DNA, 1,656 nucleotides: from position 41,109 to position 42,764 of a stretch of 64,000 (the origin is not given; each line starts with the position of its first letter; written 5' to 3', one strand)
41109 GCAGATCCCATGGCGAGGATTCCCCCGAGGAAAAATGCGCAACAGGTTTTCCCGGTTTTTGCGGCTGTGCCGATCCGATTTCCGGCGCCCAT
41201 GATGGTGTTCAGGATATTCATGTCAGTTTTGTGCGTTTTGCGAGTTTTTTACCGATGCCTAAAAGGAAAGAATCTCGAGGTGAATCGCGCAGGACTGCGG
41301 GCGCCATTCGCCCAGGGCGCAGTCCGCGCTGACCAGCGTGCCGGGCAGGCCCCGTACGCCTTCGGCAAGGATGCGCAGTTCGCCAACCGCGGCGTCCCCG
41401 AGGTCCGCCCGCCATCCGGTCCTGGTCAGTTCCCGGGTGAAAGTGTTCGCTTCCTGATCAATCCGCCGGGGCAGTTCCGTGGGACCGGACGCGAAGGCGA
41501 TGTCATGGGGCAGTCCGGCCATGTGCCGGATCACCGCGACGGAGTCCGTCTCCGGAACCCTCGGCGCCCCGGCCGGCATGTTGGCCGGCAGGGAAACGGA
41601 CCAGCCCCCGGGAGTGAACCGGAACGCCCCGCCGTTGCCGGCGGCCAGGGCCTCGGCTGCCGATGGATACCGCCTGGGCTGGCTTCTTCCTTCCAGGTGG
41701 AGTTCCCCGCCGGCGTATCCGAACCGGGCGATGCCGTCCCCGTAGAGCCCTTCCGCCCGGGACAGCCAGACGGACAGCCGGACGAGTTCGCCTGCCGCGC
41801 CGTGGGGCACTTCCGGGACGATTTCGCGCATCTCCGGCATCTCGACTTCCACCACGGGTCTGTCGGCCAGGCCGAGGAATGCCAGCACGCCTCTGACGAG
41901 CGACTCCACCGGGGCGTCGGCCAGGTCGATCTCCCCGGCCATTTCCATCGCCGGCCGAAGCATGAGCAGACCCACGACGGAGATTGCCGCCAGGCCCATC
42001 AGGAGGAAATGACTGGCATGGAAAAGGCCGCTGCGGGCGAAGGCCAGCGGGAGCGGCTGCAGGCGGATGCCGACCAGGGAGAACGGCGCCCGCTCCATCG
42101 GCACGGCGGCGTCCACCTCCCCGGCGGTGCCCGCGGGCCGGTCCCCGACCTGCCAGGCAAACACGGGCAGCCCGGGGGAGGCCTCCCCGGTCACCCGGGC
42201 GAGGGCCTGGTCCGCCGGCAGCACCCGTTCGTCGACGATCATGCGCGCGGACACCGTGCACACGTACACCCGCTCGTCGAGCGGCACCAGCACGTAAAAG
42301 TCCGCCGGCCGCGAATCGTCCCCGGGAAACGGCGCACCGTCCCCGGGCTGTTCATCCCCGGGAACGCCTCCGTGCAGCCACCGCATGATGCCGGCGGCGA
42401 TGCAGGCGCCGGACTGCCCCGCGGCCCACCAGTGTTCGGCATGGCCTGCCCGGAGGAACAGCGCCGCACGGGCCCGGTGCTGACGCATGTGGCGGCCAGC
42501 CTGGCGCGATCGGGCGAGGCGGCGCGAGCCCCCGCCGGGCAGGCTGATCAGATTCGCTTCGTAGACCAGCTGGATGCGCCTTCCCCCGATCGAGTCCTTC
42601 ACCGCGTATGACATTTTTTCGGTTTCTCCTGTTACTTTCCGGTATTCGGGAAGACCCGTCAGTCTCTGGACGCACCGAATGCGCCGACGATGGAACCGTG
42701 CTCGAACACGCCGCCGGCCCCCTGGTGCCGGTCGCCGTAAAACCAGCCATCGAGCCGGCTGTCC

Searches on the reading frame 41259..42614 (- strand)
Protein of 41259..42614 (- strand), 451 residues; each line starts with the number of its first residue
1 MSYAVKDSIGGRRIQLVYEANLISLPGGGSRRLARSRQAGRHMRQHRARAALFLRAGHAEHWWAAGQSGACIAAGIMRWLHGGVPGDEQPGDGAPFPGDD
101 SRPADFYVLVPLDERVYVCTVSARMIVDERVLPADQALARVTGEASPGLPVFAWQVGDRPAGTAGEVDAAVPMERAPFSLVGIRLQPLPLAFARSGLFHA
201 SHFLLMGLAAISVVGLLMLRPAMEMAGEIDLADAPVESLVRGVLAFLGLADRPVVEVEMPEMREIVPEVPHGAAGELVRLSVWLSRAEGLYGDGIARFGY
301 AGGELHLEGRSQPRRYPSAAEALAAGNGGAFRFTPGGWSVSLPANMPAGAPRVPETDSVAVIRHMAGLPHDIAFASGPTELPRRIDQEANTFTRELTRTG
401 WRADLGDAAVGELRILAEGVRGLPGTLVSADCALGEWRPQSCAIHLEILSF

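Call 7: search_protein_families(library=pfam, proteins=[window:41259-42614:-], max_evalue=0.01)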
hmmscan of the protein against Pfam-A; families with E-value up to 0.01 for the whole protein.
window:41259-42614:- (451 aa): 0 families

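Call 72: search_protein_families(library=ncbifam, proteins=[window:41259-42614:-], max_evalue=0.001)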
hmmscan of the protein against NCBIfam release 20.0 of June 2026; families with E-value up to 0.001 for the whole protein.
window:41259-42614:- (451 aa): 0 families

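Call 86: search_protein_families(library=padloc, proteins=[window:41259-42614:-], max_evalue=0.001)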
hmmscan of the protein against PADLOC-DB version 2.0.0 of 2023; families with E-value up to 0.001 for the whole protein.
window:41259-42614:- (451 aa): 0 families
